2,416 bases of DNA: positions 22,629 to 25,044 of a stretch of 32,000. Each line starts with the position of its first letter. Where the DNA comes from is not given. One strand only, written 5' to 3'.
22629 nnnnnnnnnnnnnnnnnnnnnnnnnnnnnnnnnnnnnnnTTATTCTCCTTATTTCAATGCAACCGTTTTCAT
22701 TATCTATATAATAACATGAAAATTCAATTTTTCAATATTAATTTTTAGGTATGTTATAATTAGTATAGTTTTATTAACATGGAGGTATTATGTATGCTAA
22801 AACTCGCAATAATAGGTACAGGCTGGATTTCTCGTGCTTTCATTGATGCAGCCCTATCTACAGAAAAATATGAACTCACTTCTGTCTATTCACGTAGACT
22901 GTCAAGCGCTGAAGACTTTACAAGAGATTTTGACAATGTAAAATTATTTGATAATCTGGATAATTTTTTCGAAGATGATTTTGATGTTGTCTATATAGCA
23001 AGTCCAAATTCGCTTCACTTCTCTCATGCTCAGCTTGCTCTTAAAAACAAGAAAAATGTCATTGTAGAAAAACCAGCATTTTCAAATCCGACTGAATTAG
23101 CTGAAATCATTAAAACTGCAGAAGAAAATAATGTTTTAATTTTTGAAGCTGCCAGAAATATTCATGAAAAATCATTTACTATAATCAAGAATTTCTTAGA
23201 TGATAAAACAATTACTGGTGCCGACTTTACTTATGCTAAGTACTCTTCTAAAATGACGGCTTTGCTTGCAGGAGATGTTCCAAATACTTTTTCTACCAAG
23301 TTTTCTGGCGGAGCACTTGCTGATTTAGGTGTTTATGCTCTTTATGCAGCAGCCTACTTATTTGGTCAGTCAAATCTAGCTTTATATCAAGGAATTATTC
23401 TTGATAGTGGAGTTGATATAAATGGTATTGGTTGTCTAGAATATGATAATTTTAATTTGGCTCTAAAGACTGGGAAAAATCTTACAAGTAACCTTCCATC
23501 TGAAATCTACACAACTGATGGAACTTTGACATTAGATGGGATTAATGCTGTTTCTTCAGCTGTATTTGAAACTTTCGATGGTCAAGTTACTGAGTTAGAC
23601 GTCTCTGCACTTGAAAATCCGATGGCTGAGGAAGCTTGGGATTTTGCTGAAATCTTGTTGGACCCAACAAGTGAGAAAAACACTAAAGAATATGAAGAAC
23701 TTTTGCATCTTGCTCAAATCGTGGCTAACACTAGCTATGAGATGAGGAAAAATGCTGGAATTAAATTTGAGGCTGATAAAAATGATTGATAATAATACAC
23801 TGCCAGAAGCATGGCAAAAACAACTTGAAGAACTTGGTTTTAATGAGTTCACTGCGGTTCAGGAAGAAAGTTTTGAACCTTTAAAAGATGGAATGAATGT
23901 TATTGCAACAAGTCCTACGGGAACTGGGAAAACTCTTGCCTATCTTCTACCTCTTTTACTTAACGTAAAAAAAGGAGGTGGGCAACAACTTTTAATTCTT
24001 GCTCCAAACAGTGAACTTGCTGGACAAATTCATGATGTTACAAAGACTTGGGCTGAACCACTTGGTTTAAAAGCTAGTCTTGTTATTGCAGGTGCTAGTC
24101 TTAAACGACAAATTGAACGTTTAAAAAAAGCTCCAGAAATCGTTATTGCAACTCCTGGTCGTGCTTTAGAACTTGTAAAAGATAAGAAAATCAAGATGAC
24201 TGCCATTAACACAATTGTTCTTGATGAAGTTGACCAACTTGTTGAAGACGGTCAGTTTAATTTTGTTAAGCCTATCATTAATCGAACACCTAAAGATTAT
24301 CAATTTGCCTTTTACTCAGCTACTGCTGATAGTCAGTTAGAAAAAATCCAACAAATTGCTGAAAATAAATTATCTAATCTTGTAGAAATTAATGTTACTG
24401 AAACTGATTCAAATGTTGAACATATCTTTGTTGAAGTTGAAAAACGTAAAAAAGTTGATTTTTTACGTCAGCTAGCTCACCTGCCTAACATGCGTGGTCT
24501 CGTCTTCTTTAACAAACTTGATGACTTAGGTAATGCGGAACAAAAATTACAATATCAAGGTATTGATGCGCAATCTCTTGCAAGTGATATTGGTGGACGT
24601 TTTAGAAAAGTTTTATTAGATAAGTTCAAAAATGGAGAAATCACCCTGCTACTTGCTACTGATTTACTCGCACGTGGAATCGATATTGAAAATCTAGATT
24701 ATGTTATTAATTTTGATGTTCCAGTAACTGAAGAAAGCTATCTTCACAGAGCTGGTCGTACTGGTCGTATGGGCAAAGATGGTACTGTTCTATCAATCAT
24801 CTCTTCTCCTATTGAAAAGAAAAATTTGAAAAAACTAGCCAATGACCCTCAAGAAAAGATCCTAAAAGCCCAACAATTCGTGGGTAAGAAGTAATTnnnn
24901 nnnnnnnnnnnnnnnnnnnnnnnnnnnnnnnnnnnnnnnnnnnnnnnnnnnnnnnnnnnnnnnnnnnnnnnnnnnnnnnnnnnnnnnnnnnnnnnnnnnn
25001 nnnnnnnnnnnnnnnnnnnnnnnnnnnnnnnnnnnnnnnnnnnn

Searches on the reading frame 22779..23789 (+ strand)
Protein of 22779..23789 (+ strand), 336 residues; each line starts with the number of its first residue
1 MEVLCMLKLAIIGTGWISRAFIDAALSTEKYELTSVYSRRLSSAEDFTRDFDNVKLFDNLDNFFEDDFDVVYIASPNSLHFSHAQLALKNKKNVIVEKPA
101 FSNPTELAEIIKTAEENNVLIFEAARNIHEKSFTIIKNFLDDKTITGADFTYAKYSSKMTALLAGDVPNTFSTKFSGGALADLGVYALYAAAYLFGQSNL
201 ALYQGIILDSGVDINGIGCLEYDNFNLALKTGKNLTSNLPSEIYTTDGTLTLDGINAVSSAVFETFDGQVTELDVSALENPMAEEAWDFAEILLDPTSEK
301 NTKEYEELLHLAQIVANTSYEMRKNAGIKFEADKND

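Call 13: search_protein_families(library=ncbifam, proteins=[window:22779-23789:+], max_evalue=0.00001)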
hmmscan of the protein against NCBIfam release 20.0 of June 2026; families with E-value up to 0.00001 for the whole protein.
window:22779-23789:+ (336 aa): 7 families
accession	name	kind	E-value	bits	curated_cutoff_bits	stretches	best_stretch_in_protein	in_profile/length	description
NF041392.1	XylDh_Gfo6_Halo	equivalog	2.2e-20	72.8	350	1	7-292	17-314/350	D-xylose 1-dehydrogenase Gfo6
TIGR04380.1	myo_inos_iolG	equivalog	4.5e-13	48.8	355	1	6-199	1-189/330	inositol 2-dehydrogenase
NF008607.0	PRK11579.1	subfamily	3.6e-11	42.6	330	1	7-150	5-147/346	oxidoreductase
NF040723.1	UDP-GlcNAcDh_Arch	equivalog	6.5e-11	42.3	450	1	7-122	1-115/302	UDP-N-acetylglucosamine 3-dehydrogenase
NF052479.1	LevoglcsnDh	equivalog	1.2e-08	34.1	650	1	64-197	69-204/386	levoglucosan dehydrogenase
NF009830.0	PRK13304.1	equivalog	7.9e-08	32.1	267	1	6-122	1-117/265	aspartate dehydrogenase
NF007574.0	PRK10206.1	equivalog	7.8e-07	28.5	352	1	20-124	17-122/345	oxidoreductase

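Call 29: find_homologous_proteins(query=window:22779-23789:+, max_evalue=1e-40)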
Query window:22779-23789:+ (336 aa): 2210 proteins with E <= 1e-40 among 7905 candidates; the best 120 are listed.
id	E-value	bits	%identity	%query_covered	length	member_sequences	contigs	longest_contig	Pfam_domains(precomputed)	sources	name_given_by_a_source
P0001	4.7e-203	691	95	99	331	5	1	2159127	PF01408.29,PF03447.23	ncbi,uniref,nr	ncbi:Gfo/Idh/MocA family protein [Floricoccus penangensis]|uniref:Gfo/Idh/MocA family protein n=1 Ta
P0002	7.3e-133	461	67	98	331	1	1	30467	PF01408.29,PF22725.2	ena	-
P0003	2.4e-130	453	64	99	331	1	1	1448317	PF01408.29,PF22725.2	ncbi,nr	ncbi:Gfo/Idh/MocA family oxidoreductase [Streptococcaceae bacterium ESL0729]|nr:Gfo/Idh/MocA family 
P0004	1.5e-125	437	64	99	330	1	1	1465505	PF01408.29,PF22725.2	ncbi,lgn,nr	ncbi:Gfo/Idh/MocA family oxidoreductase [Streptococcaceae bacterium ESL0687]|nr:Gfo/Idh/MocA family 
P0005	2.6e-118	413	60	98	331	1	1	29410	PF01408.29,PF22725.2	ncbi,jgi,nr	ncbi:MAG: Gfo/Idh/MocA family oxidoreductase [Streptococcaceae bacterium]|jgi:predicted dehydrogenas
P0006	8.3e-118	411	59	98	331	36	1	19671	PF01408.29,PF22725.2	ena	-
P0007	1.0e-117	411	60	98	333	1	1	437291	PF01408.29,PF22725.2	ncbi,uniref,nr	ncbi:Gfo/Idh/MocA family protein [Lactococcus insecticola]|uniref:Oxidoreductase n=1 Tax=Pseudolacto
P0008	5.2e-115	402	59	98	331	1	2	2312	PF01408.29,PF22725.2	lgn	-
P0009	9.6e-115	401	59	98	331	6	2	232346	PF01408.29,PF22725.2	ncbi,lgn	-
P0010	1.0e-114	401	58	98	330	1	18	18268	PF01408.29,PF22725.2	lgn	-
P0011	1.1e-114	401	58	98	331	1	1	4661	PF01408.29,PF22725.2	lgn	-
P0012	1.3e-114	401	58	98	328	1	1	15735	PF01408.29,PF22725.2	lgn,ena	-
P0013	1.7e-114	401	59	98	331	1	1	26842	PF01408.29,PF22725.2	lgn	-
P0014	1.8e-114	400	59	98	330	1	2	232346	PF01408.29,PF22725.2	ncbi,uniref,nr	ncbi:Gfo/Idh/MocA family protein [Lactococcus ileimucosae]|uniref:Gfo/Idh/MocA family protein n=1 Ta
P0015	2.4e-114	400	58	98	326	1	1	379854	PF01408.29,PF22725.2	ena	-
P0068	4.4e-102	360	53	98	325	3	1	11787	PF01408.29,PF22725.2,PF03447.23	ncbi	ncbi:Gfo/Idh/MocA family protein [Streptococcus pneumoniae]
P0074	1.5e-101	358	53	98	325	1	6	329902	PF01408.29,PF22725.2,PF03807.24,PF03447.23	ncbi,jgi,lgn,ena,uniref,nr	ncbi:Gfo/Idh/MocA family protein [Streptococcus mitis]|uniref:Dehydrogenase n=1 Tax=Streptococcus mi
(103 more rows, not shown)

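Call 30: find_encoding_contigs(protein=P0001, flank=10000, max_places=10)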
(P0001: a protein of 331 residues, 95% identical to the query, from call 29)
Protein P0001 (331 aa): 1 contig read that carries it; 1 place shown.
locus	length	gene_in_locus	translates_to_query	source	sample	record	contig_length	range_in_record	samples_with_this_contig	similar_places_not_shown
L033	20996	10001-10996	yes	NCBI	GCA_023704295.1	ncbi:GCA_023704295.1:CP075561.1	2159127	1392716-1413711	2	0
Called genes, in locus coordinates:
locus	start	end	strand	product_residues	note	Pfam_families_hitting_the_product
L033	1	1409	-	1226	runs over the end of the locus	PF01855:POR_N, PF17147:PFOR_II, PF01558:POR, PF10371:EKR, PF12838:Fer4_7, PF13187:Fer4_9, PF13237:Fer4_10, PF13484:Fer4_16, +8 more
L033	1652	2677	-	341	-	PF01515:PTA_PTB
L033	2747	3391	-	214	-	PF03167:UDG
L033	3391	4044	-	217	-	PF00485:PRK, PF13238:AAA_18 (weak)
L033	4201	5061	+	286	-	PF01887:SAM_HAT_N, PF20257:SAM_HAT_C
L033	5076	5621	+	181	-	PF07155:ECF-ribofla_trS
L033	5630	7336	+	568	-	PF02463:SMC_N (weak), PF03193:RsgA_GTPase (faint), PF13476:AAA_23 (faint), PF27713:UCP018868 (faint), PF00005:ABC_tran, PF12558:DUF3744, PF00005:ABC_tran, PF02463:SMC_N (weak), +9 more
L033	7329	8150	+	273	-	PF02361:CbiQ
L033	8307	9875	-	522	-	PF00128:Alpha-amylase, PF23915:SusG_C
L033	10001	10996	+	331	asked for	PF01408:GFO_IDH_MocA, PF03447:NAD_binding_3 (weak)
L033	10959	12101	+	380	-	PF04851:ResIII (weak), PF00270:DEAD, PF00271:Helicase_C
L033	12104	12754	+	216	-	PF07099:DUF1361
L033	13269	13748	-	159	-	PF00255:GSHPx, PF00578:AhpC-TSA (weak)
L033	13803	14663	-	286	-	PF04973:NMN_transporter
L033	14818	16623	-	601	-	PF08439:Peptidase_M3_N, PF01432:Peptidase_M3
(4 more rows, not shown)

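Call 38: find_encoding_contigs(protein=P0068, flank=10000, max_places=4)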
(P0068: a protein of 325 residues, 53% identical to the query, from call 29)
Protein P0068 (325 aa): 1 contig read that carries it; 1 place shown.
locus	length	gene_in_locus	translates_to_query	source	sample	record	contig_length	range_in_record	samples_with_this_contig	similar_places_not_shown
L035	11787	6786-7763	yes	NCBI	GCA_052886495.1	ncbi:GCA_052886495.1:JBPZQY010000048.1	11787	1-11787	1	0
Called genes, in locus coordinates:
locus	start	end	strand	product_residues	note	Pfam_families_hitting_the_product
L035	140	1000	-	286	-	PF00557:Peptidase_M24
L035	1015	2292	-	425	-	PF00392:GntR (weak), PF13412:HTH_24 (faint), PF07085:DRTGG, PF00571:CBS (weak)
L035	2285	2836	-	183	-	PF00583:Acetyltransf_1 (weak), PF13302:Acetyltransf_3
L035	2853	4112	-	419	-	PF00275:EPSP_synthase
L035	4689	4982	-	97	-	PF01016:Ribosomal_L27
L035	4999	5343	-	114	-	PF04327:Peptidase_Prp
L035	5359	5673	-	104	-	PF00829:Ribosomal_L21p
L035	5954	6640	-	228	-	PF06912:DUF1275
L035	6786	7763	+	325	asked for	PF01408:GFO_IDH_MocA, PF03447:NAD_binding_3 (weak), PF22725:GFO_IDH_MocA_C3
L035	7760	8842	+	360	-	PF00270:DEAD, PF04851:ResIII, PF00271:Helicase_C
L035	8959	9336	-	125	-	PF09148:DUF1934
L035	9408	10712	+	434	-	PF01966:HD, PF19276:HD_assoc_2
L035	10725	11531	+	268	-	PF00702:Hydrolase (faint), PF05116:S6PP (weak), PF08282:Hydrolase_3, PF12710:HAD (faint), PF05116:S6PP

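Call 39: find_encoding_contigs(protein=P0074, flank=10000, max_places=4)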
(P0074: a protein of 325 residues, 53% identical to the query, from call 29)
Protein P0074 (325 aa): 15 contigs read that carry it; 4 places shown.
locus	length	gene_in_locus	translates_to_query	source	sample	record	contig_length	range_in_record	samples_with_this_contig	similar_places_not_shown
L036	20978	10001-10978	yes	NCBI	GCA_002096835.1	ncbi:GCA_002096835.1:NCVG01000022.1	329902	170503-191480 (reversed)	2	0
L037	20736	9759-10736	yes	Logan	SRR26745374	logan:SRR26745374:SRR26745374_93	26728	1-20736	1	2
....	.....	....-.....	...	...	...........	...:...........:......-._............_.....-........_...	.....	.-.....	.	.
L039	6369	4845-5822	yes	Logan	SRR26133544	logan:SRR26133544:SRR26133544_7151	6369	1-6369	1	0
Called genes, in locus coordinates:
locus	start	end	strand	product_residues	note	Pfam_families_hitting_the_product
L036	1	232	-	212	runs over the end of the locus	PF02223:Thymidylate_kin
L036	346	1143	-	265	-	PF01488:Shikimate_DH (weak), PF03446:NAD_binding_2, PF03807:F420_oxidored, PF14748:P5CR_dimer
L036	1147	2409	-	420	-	PF00171:Aldedh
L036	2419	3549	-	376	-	PF00696:AA_kinase, PF01472:PUA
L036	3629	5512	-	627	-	PF00753:Lactamase_B, PF12706:Lactamase_B_2 (weak), PF19127:Choline_bind_3, PF01473:Choline_bind_1 (weak), PF19127:Choline_bind_3 (weak), PF19085:Choline_bind_2 (weak)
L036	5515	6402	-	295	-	PF01479:S4, PF00849:PseudoU_synth_2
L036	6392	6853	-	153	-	PF01252:Peptidase_A8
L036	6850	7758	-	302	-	PF00126:HTH_1, PF03466:LysR_substrate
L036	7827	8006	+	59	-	-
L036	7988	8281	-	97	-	PF01016:Ribosomal_L27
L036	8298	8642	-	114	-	PF04327:Peptidase_Prp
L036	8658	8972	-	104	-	PF00829:Ribosomal_L21p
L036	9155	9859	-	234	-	PF06912:DUF1275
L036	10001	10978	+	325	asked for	PF01408:GFO_IDH_MocA, PF03447:NAD_binding_3 (weak), PF03807:F420_oxidored (weak), PF22725:GFO_IDH_MocA_C3 (weak)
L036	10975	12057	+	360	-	PF00270:DEAD, PF04851:ResIII, PF00271:Helicase_C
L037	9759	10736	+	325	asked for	PF01408:GFO_IDH_MocA, PF03447:NAD_binding_3 (weak), PF03807:F420_oxidored (weak), PF22725:GFO_IDH_MocA_C3 (weak)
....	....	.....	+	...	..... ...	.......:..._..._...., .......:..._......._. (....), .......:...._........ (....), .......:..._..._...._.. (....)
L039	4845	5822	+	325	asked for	PF01408:GFO_IDH_MocA, PF03447:NAD_binding_3 (weak), PF03807:F420_oxidored (weak), PF22725:GFO_IDH_MocA_C3 (weak)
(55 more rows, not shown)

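Call 63: find_encoding_contigs(protein=P0002, flank=10000, max_places=3)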
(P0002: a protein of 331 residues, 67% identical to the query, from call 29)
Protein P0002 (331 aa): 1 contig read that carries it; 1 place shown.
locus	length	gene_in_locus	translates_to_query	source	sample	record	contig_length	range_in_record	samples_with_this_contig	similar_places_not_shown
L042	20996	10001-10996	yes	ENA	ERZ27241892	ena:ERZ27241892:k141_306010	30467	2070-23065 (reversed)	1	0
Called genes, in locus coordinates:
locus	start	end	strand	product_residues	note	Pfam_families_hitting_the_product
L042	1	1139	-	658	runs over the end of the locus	PF22745:Nlig-Ia, PF01653:DNA_ligase_aden, PF03120:OB_DNA_ligase, PF03119:DNA_ligase_ZBD, PF14520:HHH_5 (faint), PF12826:HHH_2, PF00533:BRCT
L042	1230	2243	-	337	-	PF17773:UPF0176_N, PF00581:Rhodanese, PF12368:Rhodanese_C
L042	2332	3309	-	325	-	PF01515:PTA_PTB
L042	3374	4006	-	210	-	PF03167:UDG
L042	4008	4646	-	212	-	PF00485:PRK, PF01121:CoaE (faint), PF13238:AAA_18 (weak)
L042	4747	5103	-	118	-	PF00892:EamA (weak)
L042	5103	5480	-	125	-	PF00892:EamA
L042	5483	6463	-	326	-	PF02129:Peptidase_S15 (weak), PF12146:Hydrolase_4, PF00561:Abhydrolase_1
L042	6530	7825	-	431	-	PF08245:Mur_ligase_M, PF27239:FOL3_C (weak), PF02875:Mur_ligase_C (weak)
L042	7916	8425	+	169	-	PF00520:Ion_trans, PF07885:Ion_trans_2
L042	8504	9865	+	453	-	-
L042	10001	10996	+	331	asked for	PF01408:GFO_IDH_MocA, PF22725:GFO_IDH_MocA_C3 (weak)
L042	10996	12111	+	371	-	PF04851:ResIII (weak), PF00270:DEAD, PF00271:Helicase_C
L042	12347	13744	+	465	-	PF00083:Sugar_tr, PF07690:MFS_1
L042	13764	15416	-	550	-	PF01293:PEPCK_ATP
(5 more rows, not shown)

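Call 64: find_encoding_contigs(protein=P0003, flank=10000, max_places=3)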
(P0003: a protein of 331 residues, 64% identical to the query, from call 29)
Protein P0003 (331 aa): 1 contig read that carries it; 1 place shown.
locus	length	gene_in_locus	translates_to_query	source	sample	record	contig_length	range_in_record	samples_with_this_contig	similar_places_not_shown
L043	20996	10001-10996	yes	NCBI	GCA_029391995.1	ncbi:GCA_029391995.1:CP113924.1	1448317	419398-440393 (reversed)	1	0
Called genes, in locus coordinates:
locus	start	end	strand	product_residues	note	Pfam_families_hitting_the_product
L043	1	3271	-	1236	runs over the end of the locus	PF01855:POR_N, PF17147:PFOR_II, PF01558:POR, PF10371:EKR, PF12838:Fer4_7, PF13183:Fer4_8, PF13237:Fer4_10, PF13484:Fer4_16, +8 more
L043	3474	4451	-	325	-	PF01515:PTA_PTB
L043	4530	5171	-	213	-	PF03167:UDG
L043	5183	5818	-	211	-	PF00485:PRK, PF13238:AAA_18 (weak)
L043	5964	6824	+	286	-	PF01887:SAM_HAT_N, PF20257:SAM_HAT_C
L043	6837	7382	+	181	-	PF07155:ECF-ribofla_trS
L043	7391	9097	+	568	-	PF01078:Mg_chelatase (faint), PF03193:RsgA_GTPase (faint), PF13481:AAA_25 (faint), PF13555:AAA_29 (faint), PF00005:ABC_tran, PF12558:DUF3744, PF00005:ABC_tran, PF02463:SMC_N (weak), +7 more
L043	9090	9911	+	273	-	PF02361:CbiQ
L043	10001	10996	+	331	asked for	PF01408:GFO_IDH_MocA, PF22725:GFO_IDH_MocA_C3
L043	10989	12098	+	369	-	PF04851:ResIII, PF00270:DEAD, PF00271:Helicase_C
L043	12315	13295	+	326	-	PF03318:ETX_MTX2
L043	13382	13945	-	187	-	PF00908:dTDP_sugar_isom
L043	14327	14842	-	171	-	-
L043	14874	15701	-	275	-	PF04973:NMN_transporter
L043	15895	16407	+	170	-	PF13462:Thioredoxin_4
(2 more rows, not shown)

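Call 87: list_cluster_members(proteins=[P0241, P0121, P0001])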
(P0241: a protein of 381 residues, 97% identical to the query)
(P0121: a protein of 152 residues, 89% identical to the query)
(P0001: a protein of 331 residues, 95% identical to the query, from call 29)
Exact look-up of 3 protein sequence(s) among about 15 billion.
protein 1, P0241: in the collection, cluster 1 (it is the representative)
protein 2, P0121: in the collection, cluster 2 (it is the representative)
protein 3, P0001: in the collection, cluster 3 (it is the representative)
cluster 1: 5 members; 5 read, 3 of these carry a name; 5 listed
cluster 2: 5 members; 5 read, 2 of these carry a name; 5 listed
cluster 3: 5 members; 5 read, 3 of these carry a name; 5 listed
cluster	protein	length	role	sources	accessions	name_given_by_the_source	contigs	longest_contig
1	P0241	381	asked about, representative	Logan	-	-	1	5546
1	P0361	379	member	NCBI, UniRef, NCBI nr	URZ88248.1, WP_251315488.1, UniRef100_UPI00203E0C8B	amidohydrolase [Floricoccus penangensis] | amidohydrolase n=1 Tax=Floricoccus penangensis TaxID=1859475 RepID=UPI00203E0C8B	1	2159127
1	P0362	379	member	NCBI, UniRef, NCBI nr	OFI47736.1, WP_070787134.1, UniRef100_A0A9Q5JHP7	hypothetical protein BG262_08535 [Floricoccus penangensis] | Peptidase M20 dimerisation domain-containing protein n=1 Tax=Floricoccus penangensis ... | amidohydrolase [Floricoccus penangensis]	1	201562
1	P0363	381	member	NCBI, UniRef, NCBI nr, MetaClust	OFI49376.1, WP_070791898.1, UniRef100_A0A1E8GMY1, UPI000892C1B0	hypothetical protein BG261_01985 [Floricoccus tropicus] | Peptidase M20 dimerisation domain-containing protein n=1 Tax=Floricoccus tropicus ... | amidohydrolase [Floricoccus tropicus]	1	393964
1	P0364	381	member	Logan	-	-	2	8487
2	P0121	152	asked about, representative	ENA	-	-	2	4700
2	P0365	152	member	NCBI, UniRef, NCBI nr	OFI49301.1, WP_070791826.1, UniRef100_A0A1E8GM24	GNAT family N-acetyltransferase [Floricoccus tropicus] | GNAT family N-acetyltransferase n=1 Tax=Floricoccus tropicus TaxID=1859473 ...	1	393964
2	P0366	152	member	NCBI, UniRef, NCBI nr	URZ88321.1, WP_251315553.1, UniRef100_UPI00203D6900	GNAT family N-acetyltransferase [Floricoccus penangensis] | GNAT family N-acetyltransferase n=1 Tax=Floricoccus penangensis TaxID=1859475 ...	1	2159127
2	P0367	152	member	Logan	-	-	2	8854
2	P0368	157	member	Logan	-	-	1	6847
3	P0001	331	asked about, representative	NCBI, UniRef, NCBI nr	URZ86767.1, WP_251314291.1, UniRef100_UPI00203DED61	Gfo/Idh/MocA family protein [Floricoccus penangensis] | Gfo/Idh/MocA family protein n=1 Tax=Floricoccus penangensis TaxID=1859475 ... | Gfo/Idh/MocA family oxidoreductase [Floricoccus penangensis]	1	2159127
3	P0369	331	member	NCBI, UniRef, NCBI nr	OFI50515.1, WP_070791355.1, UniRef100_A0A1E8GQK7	dehydrogenase [Floricoccus tropicus] | Dehydrogenase n=1 Tax=Floricoccus tropicus TaxID=1859473 RepID=A0A1E8GQK7_9LACT | Gfo/Idh/MocA family oxidoreductase [Floricoccus tropicus]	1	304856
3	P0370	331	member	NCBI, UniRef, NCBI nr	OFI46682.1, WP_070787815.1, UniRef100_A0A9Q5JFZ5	dehydrogenase [Floricoccus penangensis] | Dehydrogenase n=1 Tax=Floricoccus penangensis TaxID=1859475 RepID=A0A9Q5JFZ5_9LACT | Gfo/Idh/MocA family oxidoreductase [Floricoccus penangensis]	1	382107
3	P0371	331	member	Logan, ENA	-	-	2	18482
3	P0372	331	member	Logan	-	-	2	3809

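Call 90: find_encoding_contigs(protein=P0365, flank=10000, max_places=3)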
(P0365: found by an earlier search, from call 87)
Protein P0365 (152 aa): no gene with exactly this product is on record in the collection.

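Call 91: find_encoding_contigs(protein=P0366, flank=10000, max_places=3)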
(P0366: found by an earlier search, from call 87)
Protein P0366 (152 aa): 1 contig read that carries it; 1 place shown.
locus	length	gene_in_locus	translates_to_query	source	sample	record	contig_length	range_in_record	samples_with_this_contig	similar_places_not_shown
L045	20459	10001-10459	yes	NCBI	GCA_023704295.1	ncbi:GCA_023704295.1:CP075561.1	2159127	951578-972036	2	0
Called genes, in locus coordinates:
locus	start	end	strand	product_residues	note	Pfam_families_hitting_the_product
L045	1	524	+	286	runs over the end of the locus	PF01488:Shikimate_DH (faint), PF03446:NAD_binding_2, PF03807:F420_oxidored, PF14833:NAD_binding_11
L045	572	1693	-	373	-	PF01266:DAO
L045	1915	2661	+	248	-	-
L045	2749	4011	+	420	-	-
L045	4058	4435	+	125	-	-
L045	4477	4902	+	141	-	PF00583:Acetyltransf_1, PF13673:Acetyltransf_10, PF13508:Acetyltransf_7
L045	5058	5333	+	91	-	-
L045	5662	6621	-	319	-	-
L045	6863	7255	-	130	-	PF11457:DUF3021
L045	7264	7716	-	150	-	PF04397:LytTR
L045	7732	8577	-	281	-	PF01061:ABC2_membrane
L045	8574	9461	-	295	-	PF02463:SMC_N (faint), PF00005:ABC_tran, PF13175:AAA_15 (faint), PF13555:AAA_29 (faint), PF13304:AAA_21 (weak)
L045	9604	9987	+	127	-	PF11969:DcpS_C (weak), PF01230:HIT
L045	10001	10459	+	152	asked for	PF00583:Acetyltransf_1, PF13673:Acetyltransf_10 (weak), PF13508:Acetyltransf_7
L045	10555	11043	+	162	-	PF00731:AIRC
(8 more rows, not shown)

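Call 93: find_encoding_contigs(protein=P0370, flank=6000, max_places=2)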
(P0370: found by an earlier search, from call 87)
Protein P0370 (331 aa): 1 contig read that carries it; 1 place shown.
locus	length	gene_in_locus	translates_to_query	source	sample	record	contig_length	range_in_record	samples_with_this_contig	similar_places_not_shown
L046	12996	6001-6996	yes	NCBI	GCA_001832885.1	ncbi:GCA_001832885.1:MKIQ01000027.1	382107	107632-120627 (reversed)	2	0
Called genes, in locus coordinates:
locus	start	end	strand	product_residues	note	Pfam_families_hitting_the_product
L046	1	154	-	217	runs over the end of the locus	PF00485:PRK, PF13238:AAA_18 (weak)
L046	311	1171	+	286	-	PF01887:SAM_HAT_N, PF20257:SAM_HAT_C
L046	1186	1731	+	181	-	PF07155:ECF-ribofla_trS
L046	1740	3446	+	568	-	PF02463:SMC_N (weak), PF03193:RsgA_GTPase (faint), PF13476:AAA_23 (faint), PF00004:AAA (faint), PF00005:ABC_tran, PF12558:DUF3744, PF00005:ABC_tran, PF02463:SMC_N (weak), +8 more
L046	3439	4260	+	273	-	PF02361:CbiQ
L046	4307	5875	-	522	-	PF00128:Alpha-amylase, PF23915:SusG_C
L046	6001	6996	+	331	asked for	PF01408:GFO_IDH_MocA, PF03447:NAD_binding_3 (faint)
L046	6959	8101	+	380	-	PF04851:ResIII (weak), PF00270:DEAD, PF00271:Helicase_C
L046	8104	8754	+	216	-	PF07099:DUF1361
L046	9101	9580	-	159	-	PF00255:GSHPx, PF00578:AhpC-TSA (weak)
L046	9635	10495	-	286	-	PF04973:NMN_transporter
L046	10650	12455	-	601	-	PF08439:Peptidase_M3_N, PF01432:Peptidase_M3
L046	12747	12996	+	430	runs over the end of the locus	PF00664:ABC_membrane, PF00005:ABC_tran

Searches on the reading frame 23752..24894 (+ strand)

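Call 13: search_protein_families(library=ncbifam, proteins=[window:23752-24894:+], max_evalue=0.00001)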
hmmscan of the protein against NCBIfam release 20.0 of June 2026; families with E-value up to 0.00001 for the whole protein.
window:23752-24894:+ (380 aa): 28 families (the best 25 are shown)
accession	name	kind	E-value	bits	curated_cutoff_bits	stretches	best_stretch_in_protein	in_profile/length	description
NF053631.1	RNA_helic_CshA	equivalog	1.5e-76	258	646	1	17-374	6-364/434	degradosome RNA helicase CshA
NF008744.0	PRK11776.1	equivalog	3.9e-72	243.3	524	1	16-370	10-365/460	ATP-dependent RNA helicase DbpA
NF008394.0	PRK11192.1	equivalog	1.1e-68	232.1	507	1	17-352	10-353/441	ATP-dependent RNA helicase SrmB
NF053711.1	RNA_heli_RhlE1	exception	1.2e-65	221.9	750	1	19-352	10-350/434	RNA helicase RhlE1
NF053710.1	RNA_heli_RhlE2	exception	4.9e-56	190.4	925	1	17-370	8-372/635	RNA helicase RhlE2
NF007882.0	PRK10590.1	equivalog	1.6e-55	188.9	743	1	23-360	14-358/456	ATP-dependent RNA helicase RhlE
NF002340.1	PRK01297.1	equivalog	2.3e-50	171.5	564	1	20-351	11-354/372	ATP-dependent RNA helicase RhlB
NF008642.0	PRK11634.1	equivalog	3.7e-50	171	989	1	23-352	19-351/628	DEAD/DEAH family ATP-dependent RNA helicase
NF053636.1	DDHlcsCsdAPsy1082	equivalog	2.5e-49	168.2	890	1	23-351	16-348/512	DEAD/DEAH box helicase CsdA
NF003419.0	PRK04837.1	equivalog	2.6e-48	164.8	588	1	18-350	17-360/424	ATP-dependent RNA helicase RhlB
NF003390.0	PRK04537.1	equivalog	2.2e-47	162.4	732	1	19-349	18-360/572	ATP-dependent RNA helicase RhlB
TIGR01389.1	recQ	equivalog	1.5e-22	79.8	640.2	1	27-346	8-324/591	DNA helicase RecQ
NF010337.0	PRK13766.1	equivalog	2.3e-19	69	610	2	49-244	32-225/781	Hef nuclease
NF008279.0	PRK11057.1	equivalog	1.6e-16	59.9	1015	1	23-346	16-336/608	ATP-dependent DNA helicase RecQ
TIGR04121.1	DEXH_lig_assoc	equivalog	4.8e-16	57.7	850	1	34-347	15-354/804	ligase-associated DNA damage response DEXH box helicase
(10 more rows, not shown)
